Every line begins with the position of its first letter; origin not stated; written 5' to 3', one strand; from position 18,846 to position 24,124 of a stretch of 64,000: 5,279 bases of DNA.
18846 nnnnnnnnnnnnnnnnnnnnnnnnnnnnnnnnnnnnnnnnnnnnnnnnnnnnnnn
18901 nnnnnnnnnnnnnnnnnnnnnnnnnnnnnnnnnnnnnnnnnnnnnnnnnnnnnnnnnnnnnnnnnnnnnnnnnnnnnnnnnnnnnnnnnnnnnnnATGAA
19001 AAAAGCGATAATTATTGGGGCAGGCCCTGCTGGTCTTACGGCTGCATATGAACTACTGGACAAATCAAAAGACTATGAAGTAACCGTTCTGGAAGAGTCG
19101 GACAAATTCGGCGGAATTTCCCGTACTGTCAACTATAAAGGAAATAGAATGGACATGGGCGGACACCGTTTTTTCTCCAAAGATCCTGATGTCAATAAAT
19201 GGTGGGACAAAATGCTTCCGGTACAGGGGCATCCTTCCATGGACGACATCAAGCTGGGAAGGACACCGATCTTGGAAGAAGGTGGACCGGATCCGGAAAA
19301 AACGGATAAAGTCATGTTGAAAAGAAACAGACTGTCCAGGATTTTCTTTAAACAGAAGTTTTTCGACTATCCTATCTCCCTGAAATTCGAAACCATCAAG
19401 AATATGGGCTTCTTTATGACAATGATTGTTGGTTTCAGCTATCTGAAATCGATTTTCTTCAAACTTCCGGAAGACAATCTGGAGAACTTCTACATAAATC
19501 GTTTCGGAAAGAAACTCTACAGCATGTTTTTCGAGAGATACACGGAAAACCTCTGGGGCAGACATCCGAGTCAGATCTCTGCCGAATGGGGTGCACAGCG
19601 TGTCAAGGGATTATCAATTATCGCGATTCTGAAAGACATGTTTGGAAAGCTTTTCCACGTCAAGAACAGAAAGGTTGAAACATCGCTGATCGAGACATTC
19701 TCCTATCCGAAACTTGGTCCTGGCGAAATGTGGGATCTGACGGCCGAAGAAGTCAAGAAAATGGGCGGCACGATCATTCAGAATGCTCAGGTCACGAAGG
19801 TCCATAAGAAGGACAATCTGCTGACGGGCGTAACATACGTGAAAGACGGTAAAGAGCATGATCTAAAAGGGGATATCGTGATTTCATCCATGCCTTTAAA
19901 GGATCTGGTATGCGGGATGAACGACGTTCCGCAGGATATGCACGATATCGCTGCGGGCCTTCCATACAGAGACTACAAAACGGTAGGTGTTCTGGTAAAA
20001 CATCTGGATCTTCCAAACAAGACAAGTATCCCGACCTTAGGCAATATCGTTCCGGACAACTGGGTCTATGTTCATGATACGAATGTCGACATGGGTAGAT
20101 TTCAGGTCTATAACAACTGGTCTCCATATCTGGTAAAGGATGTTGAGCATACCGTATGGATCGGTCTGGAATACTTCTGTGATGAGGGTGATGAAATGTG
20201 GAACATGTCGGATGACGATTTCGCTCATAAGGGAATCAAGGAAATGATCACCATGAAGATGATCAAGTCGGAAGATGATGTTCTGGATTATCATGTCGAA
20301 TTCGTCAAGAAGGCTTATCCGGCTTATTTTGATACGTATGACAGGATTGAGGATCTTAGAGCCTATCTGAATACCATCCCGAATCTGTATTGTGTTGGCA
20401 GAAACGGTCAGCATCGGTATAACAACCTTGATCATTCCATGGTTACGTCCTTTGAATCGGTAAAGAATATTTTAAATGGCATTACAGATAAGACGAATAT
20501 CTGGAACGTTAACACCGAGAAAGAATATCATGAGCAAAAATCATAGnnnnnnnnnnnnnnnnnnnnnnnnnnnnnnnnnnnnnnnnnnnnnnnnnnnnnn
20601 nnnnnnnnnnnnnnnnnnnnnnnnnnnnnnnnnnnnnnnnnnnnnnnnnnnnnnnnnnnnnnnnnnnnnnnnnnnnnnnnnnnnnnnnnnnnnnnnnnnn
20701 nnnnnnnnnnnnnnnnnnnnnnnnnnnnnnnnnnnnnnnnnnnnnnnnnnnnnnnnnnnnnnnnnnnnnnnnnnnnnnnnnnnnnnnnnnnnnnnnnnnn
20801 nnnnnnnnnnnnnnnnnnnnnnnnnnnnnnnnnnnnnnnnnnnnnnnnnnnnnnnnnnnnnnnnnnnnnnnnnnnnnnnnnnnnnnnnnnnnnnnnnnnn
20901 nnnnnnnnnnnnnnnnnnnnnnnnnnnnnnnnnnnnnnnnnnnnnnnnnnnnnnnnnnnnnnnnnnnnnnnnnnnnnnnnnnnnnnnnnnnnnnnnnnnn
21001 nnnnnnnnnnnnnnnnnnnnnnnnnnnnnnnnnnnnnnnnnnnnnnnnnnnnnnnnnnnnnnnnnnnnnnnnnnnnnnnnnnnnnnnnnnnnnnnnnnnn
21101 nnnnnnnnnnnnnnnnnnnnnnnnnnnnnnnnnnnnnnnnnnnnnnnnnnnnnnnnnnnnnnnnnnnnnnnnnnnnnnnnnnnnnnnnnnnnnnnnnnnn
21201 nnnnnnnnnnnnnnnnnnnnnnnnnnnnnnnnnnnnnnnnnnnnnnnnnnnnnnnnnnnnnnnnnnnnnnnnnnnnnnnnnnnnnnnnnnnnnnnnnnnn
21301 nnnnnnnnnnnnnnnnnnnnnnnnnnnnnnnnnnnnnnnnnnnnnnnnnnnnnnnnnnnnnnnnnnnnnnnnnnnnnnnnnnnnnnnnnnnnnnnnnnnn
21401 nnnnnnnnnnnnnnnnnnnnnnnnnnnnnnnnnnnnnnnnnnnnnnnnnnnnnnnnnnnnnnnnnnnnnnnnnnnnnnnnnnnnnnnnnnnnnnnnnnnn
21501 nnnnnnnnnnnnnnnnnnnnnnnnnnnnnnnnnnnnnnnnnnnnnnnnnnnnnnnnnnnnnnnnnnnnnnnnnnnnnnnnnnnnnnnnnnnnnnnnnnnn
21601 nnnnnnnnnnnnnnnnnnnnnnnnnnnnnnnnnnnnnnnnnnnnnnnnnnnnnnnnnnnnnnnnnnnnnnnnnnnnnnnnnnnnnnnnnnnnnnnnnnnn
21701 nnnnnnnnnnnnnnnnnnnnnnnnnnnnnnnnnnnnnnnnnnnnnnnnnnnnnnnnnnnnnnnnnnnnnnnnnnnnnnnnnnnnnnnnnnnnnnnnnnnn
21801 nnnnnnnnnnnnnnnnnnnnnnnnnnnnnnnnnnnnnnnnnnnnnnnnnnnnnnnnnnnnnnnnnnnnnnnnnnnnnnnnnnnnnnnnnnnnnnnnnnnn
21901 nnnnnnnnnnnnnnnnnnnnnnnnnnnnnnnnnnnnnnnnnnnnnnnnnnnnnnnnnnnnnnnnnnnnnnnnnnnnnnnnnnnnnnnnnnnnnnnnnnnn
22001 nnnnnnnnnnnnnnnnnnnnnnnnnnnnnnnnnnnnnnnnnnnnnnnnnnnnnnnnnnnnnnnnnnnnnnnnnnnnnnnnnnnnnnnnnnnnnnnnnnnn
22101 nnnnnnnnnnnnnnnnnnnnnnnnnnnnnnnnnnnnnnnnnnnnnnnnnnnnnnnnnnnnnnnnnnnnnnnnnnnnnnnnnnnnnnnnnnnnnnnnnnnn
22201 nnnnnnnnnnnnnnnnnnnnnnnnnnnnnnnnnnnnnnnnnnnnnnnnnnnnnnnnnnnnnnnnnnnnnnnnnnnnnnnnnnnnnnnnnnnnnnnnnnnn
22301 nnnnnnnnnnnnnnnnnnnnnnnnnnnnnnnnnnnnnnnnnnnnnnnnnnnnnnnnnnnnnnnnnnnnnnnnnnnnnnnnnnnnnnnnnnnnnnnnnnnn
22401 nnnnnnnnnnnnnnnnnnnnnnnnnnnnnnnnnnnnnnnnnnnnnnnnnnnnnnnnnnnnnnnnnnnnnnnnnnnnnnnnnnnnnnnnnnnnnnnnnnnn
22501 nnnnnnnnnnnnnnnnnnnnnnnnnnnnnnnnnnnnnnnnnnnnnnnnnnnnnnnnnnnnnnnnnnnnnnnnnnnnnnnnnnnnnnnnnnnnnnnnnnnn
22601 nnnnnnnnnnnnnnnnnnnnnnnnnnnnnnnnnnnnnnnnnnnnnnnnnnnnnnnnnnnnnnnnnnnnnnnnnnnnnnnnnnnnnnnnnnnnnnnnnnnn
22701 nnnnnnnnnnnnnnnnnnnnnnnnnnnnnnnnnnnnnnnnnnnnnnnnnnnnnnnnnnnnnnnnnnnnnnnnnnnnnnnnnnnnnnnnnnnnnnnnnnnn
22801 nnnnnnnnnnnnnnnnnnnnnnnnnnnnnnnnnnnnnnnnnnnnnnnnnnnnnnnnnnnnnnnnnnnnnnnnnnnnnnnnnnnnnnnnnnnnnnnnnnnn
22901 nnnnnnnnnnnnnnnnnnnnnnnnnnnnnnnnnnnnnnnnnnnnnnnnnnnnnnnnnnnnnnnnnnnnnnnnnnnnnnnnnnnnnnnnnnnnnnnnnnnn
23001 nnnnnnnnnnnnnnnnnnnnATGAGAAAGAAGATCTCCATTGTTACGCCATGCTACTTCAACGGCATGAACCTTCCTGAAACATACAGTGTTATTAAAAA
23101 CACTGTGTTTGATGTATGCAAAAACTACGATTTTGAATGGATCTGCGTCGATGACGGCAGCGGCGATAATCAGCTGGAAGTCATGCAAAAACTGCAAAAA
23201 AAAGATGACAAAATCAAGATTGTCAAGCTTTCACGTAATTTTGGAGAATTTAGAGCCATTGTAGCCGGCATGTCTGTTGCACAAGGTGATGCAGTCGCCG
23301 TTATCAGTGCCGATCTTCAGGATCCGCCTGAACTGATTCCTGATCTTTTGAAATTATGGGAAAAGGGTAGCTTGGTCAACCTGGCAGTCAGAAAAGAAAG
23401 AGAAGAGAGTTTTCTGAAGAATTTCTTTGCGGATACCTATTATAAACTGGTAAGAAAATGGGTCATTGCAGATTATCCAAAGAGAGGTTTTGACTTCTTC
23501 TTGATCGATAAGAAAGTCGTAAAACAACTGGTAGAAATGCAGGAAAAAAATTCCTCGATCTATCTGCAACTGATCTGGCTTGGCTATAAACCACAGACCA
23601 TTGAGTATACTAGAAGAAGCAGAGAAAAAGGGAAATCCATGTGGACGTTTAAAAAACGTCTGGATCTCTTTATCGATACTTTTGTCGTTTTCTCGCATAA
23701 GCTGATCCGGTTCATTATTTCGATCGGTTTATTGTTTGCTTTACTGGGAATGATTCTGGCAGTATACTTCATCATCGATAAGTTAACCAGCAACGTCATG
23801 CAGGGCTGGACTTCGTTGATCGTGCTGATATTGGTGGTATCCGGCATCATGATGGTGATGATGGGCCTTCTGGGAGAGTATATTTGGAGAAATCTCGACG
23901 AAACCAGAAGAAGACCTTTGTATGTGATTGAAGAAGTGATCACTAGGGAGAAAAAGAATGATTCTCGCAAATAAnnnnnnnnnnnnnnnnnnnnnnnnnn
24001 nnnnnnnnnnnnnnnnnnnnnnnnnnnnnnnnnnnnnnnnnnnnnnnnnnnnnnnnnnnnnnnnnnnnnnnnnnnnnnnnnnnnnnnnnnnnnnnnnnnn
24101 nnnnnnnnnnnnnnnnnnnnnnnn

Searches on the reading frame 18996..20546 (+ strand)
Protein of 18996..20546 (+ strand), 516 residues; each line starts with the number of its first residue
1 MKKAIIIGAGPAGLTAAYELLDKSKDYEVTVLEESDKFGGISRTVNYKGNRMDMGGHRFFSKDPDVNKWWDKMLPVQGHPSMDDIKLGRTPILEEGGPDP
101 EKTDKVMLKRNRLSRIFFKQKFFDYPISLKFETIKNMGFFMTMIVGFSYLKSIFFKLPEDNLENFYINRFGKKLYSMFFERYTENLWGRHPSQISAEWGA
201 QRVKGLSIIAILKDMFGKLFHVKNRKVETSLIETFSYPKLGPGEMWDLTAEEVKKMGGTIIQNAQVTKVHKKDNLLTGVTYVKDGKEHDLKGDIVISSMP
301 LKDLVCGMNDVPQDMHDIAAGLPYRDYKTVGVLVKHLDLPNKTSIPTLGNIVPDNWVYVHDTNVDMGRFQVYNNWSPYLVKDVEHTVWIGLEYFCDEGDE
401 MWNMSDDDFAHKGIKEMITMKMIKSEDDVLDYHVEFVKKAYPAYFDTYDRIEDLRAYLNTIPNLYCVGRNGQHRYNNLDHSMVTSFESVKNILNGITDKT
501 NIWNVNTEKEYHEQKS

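Call 5: search_protein_families(library=pfam, proteins=[window:18996-20546:+], max_evalue=0.01)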
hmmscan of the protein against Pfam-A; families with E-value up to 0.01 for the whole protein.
window:18996-20546:+ (516 aa): 12 families
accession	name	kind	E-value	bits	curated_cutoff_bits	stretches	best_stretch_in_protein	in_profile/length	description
PF01593.30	Amino_oxidase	-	2e-15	57.5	19.8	1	12-468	2-417/443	Flavin containing amine oxidoreductase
PF13450.12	NAD_binding_8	-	1.3e-13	51.4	21.9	1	6-72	1-67/68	NAD(P)-binding Rossmann-like domain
PF01266.30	DAO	-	4.2e-08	33.5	27.9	1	4-41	2-38/353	FAD dependent oxidoreductase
PF07992.20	Pyr_redox_2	-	2.9e-06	27.4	26.1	1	3-35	2-32/291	Pyridine nucleotide-disulphide oxidoreductase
PF00070.33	Pyr_redox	-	6.1e-06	27.1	22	0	3-39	1-35/82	Pyridine nucleotide-disulphide oxidoreductase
PF01946.23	Thi4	-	9.9e-06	25.4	26.2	1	4-40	20-55/235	Thi4 family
PF03486.20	HI0933_like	-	2.8e-05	24.1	50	1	3-39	2-36/244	HI0933-like protein Rossmann domain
PF00890.30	FAD_binding_2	-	4.7e-05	23.2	20.4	1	4-40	2-36/414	FAD binding domain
PF05834.18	Lycopene_cycl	-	8.1e-05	22.3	23.4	1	5-38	3-36/380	Lycopene cyclase protein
PF13454.12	NAD_binding_9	-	0.0003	21.2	21.8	1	5-54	1-53/155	FAD-NAD(P)-binding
PF13738.12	Pyr_redox_3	-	0.0018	18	30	1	5-35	1-30/305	Pyridine nucleotide-disulphide oxidoreductase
PF12831.13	FAD_oxidored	-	0.0022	17.8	27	0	5-41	3-37/416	FAD dependent oxidoreductase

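Call 6: search_protein_families(library=ncbifam, proteins=[window:18996-20546:+], max_evalue=0.01)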
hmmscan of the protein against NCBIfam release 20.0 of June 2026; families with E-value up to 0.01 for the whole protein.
window:18996-20546:+ (516 aa): 53 families (the best 25 are shown)
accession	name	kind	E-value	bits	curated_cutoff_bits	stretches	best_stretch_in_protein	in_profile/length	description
NF005546.0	PRK07208.1-2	equivalog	4.9e-234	777.8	418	1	2-515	5-525/527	hypothetical protein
NF005549.0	PRK07208.1-5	equivalog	1.6e-232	772.7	587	1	4-515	7-534/534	hypothetical protein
NF005548.0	PRK07208.1-4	equivalog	6.2e-143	476.9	389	2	105-515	77-471/488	hypothetical protein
NF005545.0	PRK07208.1-1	equivalog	3.6e-120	401.7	451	2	107-514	83-482/504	hypothetical protein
NF005547.0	PRK07208.1-3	equivalog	1.1e-83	281.5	380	2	107-514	80-460/465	hypothetical protein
NF005560.0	PRK07233.1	equivalog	1.5e-26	93.2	252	2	161-495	134-427/435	hypothetical protein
NF008841.0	PRK11883.1-1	equivalog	7.2e-13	48.2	517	1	3-69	5-72/453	protoporphyrinogen oxidase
TIGR02734.1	crtI_fam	subfamily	1.8e-09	36.8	238.1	1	4-56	1-51/504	phytoene desaturase family protein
NF042421.1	hydcarot_desat_CrtD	equivalog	3.6e-09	35.6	500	1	1-59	1-57/487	1-hydroxycarotenoid 3,4-desaturase CrtD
TIGR00562.1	proto_IX_ox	equivalog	1.7e-08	33.5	97.85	1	1-64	2-65/470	protoporphyrinogen oxidase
NF008843.0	PRK11883.1-3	equivalog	3.1e-08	33.1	406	1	1-61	1-61/424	protoporphyrinogen oxidase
NF053556.1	prodigi_MAP_PigB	equivalog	3.8e-08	32.2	850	1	4-61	157-210/659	prodigiosin MAP biosynthesis oxidoreductase PigB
TIGR03467.1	HpnE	equivalog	5.1e-08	32.6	283.05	1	5-70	2-67/430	hydroxysqualene dehydroxylase HpnE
NF058655.1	CrtID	equivalog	1e-07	31.2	640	1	5-60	2-55/478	bifunctional phytoene desaturase/3,4-desaturase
NF008845.0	PRK11883.1-5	equivalog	1.4e-07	30.2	560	1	2-62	5-69/468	protoporphyrinogen oxidase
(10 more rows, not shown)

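Call 25: search_solved_structures(query=window:18996-20546:+, max_evalue=0.001)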
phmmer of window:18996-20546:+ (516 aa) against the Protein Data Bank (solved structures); distinct sequences matched with E-value up to 0.001: 23.
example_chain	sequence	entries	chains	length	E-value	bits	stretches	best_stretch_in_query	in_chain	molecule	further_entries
4u8l_A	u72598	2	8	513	2.9e-12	49.1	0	163-380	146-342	UDP-galactopyranose mutase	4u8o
3ute_A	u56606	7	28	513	4.1e-12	48.5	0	163-380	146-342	UDP-galactopyranose mutase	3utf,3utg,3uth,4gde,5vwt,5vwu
4u8k_A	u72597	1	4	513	4.2e-12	48.5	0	163-380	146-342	UDP-galactopyranose mutase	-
4u8j_A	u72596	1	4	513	4.4e-12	48.5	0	163-380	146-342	UDP-galactopyranose mutase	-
3uka_A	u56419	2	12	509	5.1e-12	48.2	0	163-379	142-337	UDP-galactopyranose mutase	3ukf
3ukl_A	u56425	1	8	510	5.2e-12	48.2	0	163-379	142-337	UDP-galactopyranose mutase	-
3ukh_A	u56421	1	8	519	5.7e-12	48.1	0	163-379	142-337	UDP-galactopyranose mutase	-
4dsg_A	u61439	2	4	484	6.3e-12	47.9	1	156-504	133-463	UDP-galactopyranose mutase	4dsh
3ukq_A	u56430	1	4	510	1.4e-11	46.8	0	413-500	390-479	UDP-galactopyranose mutase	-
3ukk_A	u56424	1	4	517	1.5e-11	46.7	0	413-500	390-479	UDP-galactopyranose mutase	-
3ukp_A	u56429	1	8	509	3.3e-11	45.6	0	413-500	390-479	UDP-galactopyranose mutase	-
4u8i_A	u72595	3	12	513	4.5e-11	45.1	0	163-380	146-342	UDP-galactopyranose mutase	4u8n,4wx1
4u8m_A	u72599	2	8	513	6.1e-11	44.7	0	413-500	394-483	UDP-galactopyranose mutase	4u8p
5hhf_A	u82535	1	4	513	1e-10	44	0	163-380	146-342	UDP-galactopyranose mutase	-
2b9w_A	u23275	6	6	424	4.2e-06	28.7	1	4-58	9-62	putative aminooxidase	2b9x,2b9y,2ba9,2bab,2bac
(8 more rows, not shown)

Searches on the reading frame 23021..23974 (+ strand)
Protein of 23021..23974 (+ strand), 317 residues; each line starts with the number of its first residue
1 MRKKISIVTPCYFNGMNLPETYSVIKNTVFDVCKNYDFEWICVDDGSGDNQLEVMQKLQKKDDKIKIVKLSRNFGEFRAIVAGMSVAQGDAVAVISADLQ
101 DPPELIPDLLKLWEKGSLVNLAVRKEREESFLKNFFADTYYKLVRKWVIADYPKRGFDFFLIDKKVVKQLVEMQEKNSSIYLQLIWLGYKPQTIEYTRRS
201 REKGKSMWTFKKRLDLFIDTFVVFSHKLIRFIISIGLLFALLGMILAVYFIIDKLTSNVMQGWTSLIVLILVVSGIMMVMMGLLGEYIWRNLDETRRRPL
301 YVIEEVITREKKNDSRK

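Call 7: search_protein_families(library=pfam, proteins=[window:23021-23974:+], max_evalue=0.001)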
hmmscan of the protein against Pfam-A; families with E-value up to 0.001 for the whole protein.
window:23021-23974:+ (317 aa): 1 family
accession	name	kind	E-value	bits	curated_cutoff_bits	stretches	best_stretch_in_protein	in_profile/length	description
PF00535.33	Glycos_transf_2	-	2.5e-25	89.8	23.3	1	6-145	1-142/168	Glycosyl transferase family 2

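Call 46: search_protein_families(library=ncbifam, proteins=[window:23021-23974:+], max_evalue=0.00001)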
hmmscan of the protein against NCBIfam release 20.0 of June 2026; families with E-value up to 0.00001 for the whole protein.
window:23021-23974:+ (317 aa): 7 families
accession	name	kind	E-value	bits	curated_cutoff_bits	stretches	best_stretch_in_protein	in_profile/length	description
NF047588.1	GlcsyltransPgfSStrep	equivalog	4e-60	203.6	500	1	4-305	2-304/308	glycosyltransferase PgfS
NF007986.1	PRK10714.1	equivalog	4e-42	144.3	529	1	3-310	6-315/316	undecaprenyl-phosphate 4-deoxy-4-formamido-L-arabinose transferase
TIGR03937.1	PgaC_IcaA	equivalog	8e-13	48.1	422.3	1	3-98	45-135/407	poly-beta-1,6-N-acetyl-D-glucosamine synthase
NF007482.0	PRK10073.1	equivalog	5.3e-10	38.8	423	1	3-117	6-114/334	glycosyltransferase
NF047683.1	TeichurnBiosyTuaG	equivalog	1.8e-09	37.6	400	1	3-101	6-99/252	teichuronic acid biosynthesis protein TuaG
NF041875.1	EPS_EpsD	equivalog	9.8e-07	28.5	370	1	32-116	25-107/325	exopolysaccharide biosynthesis glycosyltransferase EpsD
TIGR04182.1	glyco_TIGR04182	equivalog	1.4e-06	27.9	325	1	226-297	221-291/293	S-layer glycoprotein N-glycosyltransferase AglJ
